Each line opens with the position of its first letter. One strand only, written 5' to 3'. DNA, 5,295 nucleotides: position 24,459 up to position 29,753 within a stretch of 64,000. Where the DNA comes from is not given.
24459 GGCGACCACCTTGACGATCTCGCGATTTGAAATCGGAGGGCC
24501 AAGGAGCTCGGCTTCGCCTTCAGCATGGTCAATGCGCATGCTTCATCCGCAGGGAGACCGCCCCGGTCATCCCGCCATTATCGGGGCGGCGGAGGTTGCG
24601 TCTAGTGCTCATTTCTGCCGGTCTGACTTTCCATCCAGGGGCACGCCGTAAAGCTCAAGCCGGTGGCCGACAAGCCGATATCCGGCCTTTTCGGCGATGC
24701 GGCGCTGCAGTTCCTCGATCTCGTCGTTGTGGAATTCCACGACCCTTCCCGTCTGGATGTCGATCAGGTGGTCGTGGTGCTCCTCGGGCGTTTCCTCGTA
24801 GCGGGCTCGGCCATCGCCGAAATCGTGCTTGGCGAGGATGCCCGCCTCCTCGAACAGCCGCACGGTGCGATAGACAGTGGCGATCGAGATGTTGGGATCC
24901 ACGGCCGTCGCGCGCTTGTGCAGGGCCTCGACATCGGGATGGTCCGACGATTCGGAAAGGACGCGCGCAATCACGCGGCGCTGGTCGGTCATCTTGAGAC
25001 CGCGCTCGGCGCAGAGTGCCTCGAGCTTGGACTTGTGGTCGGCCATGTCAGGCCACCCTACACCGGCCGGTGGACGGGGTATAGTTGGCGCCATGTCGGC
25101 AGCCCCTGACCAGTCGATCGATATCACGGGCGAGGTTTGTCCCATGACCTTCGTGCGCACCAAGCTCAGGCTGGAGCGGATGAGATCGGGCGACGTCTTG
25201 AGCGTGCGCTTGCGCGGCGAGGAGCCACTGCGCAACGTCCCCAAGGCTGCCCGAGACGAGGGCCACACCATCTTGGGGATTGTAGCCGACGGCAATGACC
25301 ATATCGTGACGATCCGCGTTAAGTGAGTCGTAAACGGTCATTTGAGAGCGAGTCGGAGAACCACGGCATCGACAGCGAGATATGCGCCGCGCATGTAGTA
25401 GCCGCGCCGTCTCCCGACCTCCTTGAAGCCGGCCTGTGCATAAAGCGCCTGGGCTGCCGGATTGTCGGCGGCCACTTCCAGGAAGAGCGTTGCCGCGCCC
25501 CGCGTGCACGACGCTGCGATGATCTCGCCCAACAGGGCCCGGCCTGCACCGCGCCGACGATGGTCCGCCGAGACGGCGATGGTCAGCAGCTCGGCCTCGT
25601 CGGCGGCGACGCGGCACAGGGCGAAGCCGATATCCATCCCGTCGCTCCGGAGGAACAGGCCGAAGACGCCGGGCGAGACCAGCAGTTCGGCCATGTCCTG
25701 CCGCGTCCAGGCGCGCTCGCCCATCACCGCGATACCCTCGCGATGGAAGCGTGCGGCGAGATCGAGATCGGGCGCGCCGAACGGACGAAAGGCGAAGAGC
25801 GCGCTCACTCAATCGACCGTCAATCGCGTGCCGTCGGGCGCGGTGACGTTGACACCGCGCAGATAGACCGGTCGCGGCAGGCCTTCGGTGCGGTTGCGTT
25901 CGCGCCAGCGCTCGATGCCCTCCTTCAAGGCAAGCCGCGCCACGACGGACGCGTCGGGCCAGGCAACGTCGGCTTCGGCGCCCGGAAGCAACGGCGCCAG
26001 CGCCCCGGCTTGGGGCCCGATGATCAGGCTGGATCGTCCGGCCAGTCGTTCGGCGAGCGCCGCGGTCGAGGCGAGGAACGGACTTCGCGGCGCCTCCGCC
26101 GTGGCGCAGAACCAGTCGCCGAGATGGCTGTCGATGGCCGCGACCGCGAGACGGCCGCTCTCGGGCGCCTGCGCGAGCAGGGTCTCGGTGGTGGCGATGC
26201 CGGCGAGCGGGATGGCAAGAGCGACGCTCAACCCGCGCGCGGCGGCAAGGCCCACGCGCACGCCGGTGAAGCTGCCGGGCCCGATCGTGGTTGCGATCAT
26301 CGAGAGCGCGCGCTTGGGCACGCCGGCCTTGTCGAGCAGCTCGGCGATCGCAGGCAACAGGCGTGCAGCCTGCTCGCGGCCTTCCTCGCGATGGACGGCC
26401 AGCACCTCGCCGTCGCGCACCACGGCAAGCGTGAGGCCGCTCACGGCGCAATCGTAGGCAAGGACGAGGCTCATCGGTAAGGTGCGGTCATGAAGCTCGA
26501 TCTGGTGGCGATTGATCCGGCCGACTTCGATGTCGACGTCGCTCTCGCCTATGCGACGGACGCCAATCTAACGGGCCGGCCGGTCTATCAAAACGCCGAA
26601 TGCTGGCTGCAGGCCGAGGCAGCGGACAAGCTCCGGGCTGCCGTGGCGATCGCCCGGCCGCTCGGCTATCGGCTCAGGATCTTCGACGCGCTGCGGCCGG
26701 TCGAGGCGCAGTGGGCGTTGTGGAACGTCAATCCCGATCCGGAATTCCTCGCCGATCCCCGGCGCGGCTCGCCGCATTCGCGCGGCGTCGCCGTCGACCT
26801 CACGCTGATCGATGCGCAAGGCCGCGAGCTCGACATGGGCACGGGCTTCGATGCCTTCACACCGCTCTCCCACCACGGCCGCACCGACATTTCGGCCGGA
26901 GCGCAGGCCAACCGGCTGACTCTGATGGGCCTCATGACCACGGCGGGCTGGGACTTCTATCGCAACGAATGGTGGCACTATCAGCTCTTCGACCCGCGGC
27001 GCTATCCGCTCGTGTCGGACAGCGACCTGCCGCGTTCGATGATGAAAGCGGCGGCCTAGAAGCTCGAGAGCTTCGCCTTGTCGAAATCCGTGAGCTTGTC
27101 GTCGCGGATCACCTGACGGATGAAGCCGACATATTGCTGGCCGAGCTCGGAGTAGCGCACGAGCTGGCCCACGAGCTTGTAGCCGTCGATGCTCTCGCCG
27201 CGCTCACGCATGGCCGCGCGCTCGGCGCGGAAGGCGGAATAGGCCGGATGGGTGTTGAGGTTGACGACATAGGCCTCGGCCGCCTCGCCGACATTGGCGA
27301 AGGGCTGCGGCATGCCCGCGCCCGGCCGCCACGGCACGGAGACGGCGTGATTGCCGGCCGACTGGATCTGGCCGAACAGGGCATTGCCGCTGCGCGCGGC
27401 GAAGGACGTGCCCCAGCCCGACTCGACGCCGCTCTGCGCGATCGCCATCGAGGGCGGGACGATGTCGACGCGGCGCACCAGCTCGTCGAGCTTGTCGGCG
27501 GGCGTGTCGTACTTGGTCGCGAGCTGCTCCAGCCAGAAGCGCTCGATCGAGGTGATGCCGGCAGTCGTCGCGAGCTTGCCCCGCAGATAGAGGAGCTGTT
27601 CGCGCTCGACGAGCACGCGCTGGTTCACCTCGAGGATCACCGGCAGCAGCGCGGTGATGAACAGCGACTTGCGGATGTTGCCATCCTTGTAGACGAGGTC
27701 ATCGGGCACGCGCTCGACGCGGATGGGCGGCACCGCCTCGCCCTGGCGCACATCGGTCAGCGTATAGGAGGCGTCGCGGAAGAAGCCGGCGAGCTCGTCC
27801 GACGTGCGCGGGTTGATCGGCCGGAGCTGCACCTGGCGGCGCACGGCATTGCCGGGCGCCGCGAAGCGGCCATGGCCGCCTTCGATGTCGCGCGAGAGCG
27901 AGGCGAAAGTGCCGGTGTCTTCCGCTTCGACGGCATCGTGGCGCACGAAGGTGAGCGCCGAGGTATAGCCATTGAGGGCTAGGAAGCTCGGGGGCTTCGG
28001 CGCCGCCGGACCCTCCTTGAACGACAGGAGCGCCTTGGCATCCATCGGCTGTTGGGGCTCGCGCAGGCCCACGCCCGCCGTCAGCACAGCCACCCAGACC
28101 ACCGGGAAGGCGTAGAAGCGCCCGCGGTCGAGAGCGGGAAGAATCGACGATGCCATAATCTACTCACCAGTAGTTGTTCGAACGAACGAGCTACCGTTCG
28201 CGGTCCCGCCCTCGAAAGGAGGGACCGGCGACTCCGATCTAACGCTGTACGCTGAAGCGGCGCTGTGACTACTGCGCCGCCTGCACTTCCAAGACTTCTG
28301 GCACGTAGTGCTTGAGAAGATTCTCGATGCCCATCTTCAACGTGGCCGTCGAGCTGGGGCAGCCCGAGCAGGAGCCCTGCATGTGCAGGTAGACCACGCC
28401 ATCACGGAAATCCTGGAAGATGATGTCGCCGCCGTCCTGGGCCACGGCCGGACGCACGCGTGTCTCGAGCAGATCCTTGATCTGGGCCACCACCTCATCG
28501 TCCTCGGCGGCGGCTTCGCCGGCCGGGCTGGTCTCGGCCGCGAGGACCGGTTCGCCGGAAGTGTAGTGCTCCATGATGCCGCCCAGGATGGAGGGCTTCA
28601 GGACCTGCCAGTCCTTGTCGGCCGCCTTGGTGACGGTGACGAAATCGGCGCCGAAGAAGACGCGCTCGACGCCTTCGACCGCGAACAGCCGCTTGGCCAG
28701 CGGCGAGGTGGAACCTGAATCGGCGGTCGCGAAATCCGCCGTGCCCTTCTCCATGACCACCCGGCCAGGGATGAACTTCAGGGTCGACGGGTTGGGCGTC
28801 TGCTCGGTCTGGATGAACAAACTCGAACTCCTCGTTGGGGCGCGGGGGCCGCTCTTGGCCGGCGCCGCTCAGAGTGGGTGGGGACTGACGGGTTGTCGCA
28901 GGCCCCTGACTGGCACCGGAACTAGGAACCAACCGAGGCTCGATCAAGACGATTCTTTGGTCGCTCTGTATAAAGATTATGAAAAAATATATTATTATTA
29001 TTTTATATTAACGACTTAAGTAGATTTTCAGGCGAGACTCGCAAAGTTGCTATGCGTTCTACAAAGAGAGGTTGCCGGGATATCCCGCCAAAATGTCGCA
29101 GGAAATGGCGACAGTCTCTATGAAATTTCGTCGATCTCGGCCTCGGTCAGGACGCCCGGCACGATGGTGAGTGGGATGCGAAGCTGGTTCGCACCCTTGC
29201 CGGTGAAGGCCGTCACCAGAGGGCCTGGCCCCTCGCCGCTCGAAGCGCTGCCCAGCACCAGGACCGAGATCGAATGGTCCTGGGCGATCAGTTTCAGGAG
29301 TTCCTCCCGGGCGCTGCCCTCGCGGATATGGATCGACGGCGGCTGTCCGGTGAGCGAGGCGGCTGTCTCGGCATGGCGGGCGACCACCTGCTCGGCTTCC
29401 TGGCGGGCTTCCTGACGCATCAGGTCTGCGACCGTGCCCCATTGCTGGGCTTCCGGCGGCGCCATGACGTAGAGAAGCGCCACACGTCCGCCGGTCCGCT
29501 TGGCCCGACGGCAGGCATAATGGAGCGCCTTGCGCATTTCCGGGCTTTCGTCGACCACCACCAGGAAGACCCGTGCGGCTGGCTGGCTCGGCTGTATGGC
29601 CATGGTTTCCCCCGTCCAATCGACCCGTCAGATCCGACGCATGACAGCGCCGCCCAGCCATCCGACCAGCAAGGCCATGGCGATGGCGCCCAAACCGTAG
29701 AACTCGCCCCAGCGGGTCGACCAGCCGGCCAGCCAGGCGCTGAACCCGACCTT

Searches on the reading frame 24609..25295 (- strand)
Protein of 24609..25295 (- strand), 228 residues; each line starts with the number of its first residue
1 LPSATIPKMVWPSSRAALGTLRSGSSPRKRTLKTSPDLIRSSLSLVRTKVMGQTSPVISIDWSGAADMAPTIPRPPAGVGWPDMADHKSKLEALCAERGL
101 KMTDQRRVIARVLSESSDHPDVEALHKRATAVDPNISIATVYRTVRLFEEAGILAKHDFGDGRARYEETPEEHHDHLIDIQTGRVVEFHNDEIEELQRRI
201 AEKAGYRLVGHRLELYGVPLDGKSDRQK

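Call 75: search_protein_families(library=pfam, proteins=[window:24609-25295:-], max_evalue=0.0001)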
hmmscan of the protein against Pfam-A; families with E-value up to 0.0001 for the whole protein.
window:24609-25295:- (228 aa): 1 family
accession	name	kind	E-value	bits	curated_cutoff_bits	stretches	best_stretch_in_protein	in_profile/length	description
PF01475.25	FUR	-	8.6e-38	129.6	23.1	1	97-216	1-121/121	Ferric uptake regulator family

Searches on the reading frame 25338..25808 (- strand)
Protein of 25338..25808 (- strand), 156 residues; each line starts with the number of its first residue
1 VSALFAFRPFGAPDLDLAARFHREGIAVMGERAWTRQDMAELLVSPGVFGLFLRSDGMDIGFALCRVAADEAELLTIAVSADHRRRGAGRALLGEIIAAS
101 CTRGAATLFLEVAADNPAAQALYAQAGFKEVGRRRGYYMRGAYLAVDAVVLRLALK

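Call 75: search_protein_families(library=pfam, proteins=[window:25338-25808:-], max_evalue=0.0001)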
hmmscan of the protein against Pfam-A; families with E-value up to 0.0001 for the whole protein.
window:25338-25808:- (156 aa): 5 families
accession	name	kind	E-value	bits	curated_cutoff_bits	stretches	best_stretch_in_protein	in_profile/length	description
PF00583.31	Acetyltransf_1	-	1.7e-14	54.5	20.7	1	34-128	16-116/116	Acetyltransferase (GNAT) family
PF13508.13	Acetyltransf_7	-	1.4e-11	45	27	1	53-130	8-84/84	Acetyltransferase (GNAT) domain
PF13673.13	Acetyltransf_10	-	2.5e-10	40.9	23.6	1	19-134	3-113/128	Acetyltransferase (GNAT) domain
PF08445.16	FR47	-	3.1e-07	30.7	22.1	1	66-131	16-80/86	FR47-like protein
PF24553.2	Rv0428c_C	-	1.4e-05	25.3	27.2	1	74-135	162-222/224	Probable histone acetyltransferase Rv0428c C-terminal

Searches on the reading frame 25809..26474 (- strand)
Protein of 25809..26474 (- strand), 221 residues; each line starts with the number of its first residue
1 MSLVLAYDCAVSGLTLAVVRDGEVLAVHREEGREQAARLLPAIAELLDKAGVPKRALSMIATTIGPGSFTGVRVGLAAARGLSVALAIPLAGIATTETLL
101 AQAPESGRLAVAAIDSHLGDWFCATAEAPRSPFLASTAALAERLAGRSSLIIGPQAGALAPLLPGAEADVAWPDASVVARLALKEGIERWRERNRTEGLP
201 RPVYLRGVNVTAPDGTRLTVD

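Call 75: search_protein_families(library=pfam, proteins=[window:25809-26474:-], max_evalue=0.0001)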
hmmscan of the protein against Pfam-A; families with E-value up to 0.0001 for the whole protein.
window:25809-26474:- (221 aa): 1 family
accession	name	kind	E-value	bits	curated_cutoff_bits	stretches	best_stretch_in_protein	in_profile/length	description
PF00814.31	TsaD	-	4.1e-18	66.5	24.8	1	33-103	27-97/264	tRNA N6-adenosine threonylcarbamoyltransferase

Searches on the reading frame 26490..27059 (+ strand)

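Call 75: search_protein_families(library=pfam, proteins=[window:26490-27059:+], max_evalue=0.0001)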
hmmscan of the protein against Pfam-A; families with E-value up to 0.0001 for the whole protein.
window:26490-27059:+ (189 aa): 1 family
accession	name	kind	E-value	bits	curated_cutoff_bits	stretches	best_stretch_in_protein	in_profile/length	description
PF01427.22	Peptidase_M15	-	7.8e-37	127.4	27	1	4-168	4-186/199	D-ala-D-ala dipeptidase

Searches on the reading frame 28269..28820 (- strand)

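Call 75: search_protein_families(library=pfam, proteins=[window:28269-28820:-], max_evalue=0.0001)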
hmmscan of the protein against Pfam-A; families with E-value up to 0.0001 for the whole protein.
window:28269-28820:- (183 aa): 2 families
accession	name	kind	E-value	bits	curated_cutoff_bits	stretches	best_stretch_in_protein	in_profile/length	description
PF08712.16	Nfu_N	-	3.1e-32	110.9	27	1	3-89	1-88/88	Scaffold protein Nfu/NifU N terminal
PF01106.22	NifU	-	1.9e-28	98.8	27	1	114-180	1-67/67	NifU-like domain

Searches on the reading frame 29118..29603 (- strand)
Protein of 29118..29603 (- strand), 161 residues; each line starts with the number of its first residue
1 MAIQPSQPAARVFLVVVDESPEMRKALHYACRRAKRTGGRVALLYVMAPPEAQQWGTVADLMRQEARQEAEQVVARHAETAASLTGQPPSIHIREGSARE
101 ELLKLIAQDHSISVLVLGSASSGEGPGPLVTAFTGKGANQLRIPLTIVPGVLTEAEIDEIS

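Call 75: search_protein_families(library=pfam, proteins=[window:29118-29603:-], max_evalue=0.0001)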
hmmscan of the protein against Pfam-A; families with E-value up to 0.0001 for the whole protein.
window:29118-29603:- (161 aa): 1 family
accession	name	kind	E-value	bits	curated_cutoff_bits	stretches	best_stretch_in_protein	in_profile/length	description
PF00582.32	Usp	-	4.3e-18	66.7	24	1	13-149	5-141/141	Universal stress protein family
